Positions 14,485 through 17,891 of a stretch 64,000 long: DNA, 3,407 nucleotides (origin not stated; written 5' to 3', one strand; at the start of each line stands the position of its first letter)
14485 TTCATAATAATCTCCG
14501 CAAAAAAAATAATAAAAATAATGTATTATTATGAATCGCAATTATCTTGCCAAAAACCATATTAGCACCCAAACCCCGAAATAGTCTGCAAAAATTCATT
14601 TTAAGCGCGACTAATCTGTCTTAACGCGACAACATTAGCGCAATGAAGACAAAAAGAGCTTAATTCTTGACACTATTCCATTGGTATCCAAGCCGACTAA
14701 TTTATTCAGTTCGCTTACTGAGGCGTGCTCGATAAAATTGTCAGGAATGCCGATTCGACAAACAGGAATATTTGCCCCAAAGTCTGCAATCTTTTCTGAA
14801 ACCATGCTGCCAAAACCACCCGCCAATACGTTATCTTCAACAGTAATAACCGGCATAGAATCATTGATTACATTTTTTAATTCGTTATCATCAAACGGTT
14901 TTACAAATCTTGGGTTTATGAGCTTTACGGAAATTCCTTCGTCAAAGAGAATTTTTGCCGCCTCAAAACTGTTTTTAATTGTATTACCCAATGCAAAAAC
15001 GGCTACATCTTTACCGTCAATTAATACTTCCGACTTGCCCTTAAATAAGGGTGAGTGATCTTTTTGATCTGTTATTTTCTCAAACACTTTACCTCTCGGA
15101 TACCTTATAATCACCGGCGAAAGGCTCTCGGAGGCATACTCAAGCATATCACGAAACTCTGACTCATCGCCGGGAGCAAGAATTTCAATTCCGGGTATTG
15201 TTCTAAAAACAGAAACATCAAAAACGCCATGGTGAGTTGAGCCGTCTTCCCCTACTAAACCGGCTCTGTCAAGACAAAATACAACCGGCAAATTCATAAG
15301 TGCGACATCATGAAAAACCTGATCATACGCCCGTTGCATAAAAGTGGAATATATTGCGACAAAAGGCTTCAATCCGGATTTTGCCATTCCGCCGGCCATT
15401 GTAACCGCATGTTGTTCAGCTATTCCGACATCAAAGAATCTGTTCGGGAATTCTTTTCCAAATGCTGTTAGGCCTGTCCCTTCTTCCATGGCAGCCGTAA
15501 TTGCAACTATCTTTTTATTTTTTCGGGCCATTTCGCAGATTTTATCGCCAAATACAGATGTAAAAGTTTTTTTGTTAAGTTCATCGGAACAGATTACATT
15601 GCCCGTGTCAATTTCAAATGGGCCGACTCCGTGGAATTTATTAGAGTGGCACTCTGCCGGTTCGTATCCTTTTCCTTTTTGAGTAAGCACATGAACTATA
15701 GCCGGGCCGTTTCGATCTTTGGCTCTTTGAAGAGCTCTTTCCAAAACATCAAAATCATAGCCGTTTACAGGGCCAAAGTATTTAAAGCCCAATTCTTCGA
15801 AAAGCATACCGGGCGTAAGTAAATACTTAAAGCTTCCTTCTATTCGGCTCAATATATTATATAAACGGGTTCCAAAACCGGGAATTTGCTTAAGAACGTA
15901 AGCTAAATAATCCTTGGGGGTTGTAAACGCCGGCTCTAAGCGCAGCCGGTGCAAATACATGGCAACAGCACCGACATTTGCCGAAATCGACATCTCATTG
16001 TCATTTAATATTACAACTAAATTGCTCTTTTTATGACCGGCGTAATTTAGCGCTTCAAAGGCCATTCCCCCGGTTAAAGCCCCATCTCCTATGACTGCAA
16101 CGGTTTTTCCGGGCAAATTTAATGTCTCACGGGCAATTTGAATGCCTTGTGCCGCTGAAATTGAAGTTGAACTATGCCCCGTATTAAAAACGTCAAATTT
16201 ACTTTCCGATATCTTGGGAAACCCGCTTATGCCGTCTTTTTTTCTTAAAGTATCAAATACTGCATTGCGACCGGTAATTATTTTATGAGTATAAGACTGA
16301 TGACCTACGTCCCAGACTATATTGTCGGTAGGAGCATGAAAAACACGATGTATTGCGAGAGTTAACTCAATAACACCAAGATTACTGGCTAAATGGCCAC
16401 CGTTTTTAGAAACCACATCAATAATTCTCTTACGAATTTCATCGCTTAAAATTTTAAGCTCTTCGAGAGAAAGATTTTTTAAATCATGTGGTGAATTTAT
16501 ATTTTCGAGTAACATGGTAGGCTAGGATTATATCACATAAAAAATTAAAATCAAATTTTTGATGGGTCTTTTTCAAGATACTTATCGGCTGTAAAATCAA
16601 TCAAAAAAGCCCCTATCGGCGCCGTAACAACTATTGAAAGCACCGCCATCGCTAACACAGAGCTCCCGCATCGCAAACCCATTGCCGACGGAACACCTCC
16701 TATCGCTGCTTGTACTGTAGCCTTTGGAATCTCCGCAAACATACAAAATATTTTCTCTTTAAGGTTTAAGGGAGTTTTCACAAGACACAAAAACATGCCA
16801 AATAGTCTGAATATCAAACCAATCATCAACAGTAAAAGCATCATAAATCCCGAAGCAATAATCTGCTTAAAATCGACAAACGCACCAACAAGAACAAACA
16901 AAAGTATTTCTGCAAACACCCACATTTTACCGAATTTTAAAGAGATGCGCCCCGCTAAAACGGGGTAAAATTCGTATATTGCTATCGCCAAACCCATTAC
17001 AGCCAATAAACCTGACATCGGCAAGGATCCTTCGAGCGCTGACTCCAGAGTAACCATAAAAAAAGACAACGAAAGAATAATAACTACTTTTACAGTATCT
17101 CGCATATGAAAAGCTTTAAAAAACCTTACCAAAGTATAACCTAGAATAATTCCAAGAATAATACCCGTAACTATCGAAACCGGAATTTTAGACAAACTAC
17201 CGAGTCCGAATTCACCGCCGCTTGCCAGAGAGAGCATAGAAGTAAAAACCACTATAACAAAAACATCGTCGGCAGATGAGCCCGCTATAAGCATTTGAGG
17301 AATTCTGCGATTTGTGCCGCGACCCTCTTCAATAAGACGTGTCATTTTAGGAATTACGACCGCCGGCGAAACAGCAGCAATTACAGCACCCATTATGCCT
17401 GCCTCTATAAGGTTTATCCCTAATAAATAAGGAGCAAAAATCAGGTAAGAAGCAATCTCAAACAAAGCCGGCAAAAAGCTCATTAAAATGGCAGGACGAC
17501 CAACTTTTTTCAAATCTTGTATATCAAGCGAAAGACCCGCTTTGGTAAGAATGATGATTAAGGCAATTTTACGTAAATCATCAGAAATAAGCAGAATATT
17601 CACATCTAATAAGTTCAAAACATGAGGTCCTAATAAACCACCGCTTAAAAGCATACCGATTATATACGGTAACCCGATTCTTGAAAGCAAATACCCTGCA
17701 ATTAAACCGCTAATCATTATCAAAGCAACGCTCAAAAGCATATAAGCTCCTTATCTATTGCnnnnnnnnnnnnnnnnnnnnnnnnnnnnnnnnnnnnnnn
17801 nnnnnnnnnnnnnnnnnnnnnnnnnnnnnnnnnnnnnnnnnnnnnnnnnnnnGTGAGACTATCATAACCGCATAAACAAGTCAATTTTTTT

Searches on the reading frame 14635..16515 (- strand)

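Call 75: search_protein_families(library=pfam, proteins=[window:14635-16515:-])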
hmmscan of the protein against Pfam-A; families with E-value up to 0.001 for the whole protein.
window:14635-16515:- (626 aa): 7 families
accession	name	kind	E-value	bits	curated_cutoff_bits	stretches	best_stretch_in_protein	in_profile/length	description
PF13292.11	DXP_synthase_N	-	1.1e-115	386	21.2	1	3-278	1-274/274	1-deoxy-D-xylulose-5-phosphate synthase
PF02779.29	Transket_pyr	-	4.3e-47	160.4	27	1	316-477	3-172/174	Transketolase, pyrimidine binding domain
PF02780.25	Transketolase_C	-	7.5e-27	94.1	25.9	1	493-614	1-124/124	Transketolase, C-terminal domain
PF00456.26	Transketolase_N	-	9.9e-08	31.8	22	1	26-182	8-192/334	Transketolase, thiamine diphosphate binding domain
PF17147.9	PFOR_II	-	1.6e-05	25.6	27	1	503-575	2-74/102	Pyruvate:ferredoxin oxidoreductase core domain II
PF02775.26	TPP_enzyme_C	-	7.6e-05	23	21.9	0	117-175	32-84/151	Thiamine pyrophosphate enzyme, C-terminal TPP binding domain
PF00676.26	E1_dh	-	0.00014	21.4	22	1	113-180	101-168/300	Dehydrogenase E1 component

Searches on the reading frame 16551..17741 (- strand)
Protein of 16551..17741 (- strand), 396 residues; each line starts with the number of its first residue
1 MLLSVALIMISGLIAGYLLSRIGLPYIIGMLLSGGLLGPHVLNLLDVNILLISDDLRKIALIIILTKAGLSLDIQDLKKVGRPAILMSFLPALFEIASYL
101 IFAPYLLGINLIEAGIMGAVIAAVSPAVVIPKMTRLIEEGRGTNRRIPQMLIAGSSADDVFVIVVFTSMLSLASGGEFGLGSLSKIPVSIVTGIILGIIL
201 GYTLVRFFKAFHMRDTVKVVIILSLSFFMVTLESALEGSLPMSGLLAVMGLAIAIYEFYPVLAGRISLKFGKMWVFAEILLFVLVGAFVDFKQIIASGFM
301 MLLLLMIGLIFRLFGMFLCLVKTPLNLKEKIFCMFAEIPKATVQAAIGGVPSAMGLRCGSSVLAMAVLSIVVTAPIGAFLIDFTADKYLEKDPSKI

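Call 75: search_protein_families(library=pfam, proteins=[window:16551-17741:-])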
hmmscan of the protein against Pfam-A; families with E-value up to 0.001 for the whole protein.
window:16551-17741:- (396 aa): 1 family
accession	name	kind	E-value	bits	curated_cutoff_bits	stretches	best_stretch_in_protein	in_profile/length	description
PF00999.27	Na_H_Exchanger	-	6.7e-38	130.9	26.2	1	13-381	5-369/375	Sodium/hydrogen exchanger, transmembrane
